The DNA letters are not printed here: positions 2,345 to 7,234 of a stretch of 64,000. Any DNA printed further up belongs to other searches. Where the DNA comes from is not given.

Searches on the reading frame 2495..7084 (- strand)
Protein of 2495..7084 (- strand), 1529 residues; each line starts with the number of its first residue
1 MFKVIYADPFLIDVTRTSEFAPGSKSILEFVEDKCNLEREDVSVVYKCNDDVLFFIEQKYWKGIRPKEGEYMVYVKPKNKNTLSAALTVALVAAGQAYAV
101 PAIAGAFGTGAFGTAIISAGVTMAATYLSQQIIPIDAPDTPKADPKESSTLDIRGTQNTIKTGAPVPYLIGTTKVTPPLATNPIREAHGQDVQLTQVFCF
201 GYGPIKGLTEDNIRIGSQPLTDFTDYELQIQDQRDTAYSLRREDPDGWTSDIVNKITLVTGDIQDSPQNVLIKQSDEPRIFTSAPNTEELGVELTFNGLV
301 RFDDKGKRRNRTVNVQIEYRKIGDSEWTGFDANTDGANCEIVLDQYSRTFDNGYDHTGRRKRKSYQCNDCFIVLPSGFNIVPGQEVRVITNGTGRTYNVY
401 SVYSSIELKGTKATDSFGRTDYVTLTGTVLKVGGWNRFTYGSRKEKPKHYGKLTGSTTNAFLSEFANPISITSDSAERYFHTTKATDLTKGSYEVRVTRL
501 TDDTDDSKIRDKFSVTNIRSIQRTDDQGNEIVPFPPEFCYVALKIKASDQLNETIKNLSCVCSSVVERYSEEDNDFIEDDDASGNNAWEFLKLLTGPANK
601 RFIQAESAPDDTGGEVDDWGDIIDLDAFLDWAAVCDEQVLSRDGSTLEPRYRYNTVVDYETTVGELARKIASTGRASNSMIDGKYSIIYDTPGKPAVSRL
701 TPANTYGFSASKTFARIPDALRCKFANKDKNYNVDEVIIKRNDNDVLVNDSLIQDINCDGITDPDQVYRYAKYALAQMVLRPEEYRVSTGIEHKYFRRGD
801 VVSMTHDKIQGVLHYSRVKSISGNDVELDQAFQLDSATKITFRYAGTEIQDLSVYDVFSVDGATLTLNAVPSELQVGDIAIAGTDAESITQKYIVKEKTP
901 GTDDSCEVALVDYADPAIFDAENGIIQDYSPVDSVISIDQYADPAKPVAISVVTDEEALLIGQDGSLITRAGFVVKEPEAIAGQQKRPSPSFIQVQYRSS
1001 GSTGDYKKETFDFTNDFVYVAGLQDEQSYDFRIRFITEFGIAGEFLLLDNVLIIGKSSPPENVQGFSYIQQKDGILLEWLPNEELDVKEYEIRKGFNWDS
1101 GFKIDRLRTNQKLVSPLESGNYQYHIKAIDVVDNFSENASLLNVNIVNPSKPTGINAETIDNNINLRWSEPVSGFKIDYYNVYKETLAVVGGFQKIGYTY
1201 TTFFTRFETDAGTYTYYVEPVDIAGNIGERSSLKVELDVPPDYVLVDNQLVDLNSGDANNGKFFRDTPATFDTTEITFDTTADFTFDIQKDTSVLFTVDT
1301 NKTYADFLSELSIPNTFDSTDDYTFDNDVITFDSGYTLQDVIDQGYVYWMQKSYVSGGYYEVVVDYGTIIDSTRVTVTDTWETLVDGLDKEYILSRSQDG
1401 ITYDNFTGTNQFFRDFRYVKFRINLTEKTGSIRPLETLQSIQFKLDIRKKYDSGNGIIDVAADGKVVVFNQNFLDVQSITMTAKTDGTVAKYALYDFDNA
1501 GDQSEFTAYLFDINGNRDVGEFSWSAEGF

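Call 14: search_protein_families(library=pfam, proteins=[window:2495-7084:-], max_evalue=0.001)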
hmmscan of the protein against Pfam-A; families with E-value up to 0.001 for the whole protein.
window:2495-7084:- (1529 aa): 3 families
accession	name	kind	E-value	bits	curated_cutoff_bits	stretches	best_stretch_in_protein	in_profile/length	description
PF24801.1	FNIII-A_GpJ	-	6.6e-17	62.3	27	2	267-329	6-67/126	Tip attachment protein J,FNIII-A domain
PF13550.12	Phage-tail_3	-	9e-09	35.9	23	1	717-818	65-162/164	Putative phage tail protein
PF19077.6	Big_13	-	0.00082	20.3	27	0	1206-1238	69-101/102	Bacterial Ig-like domain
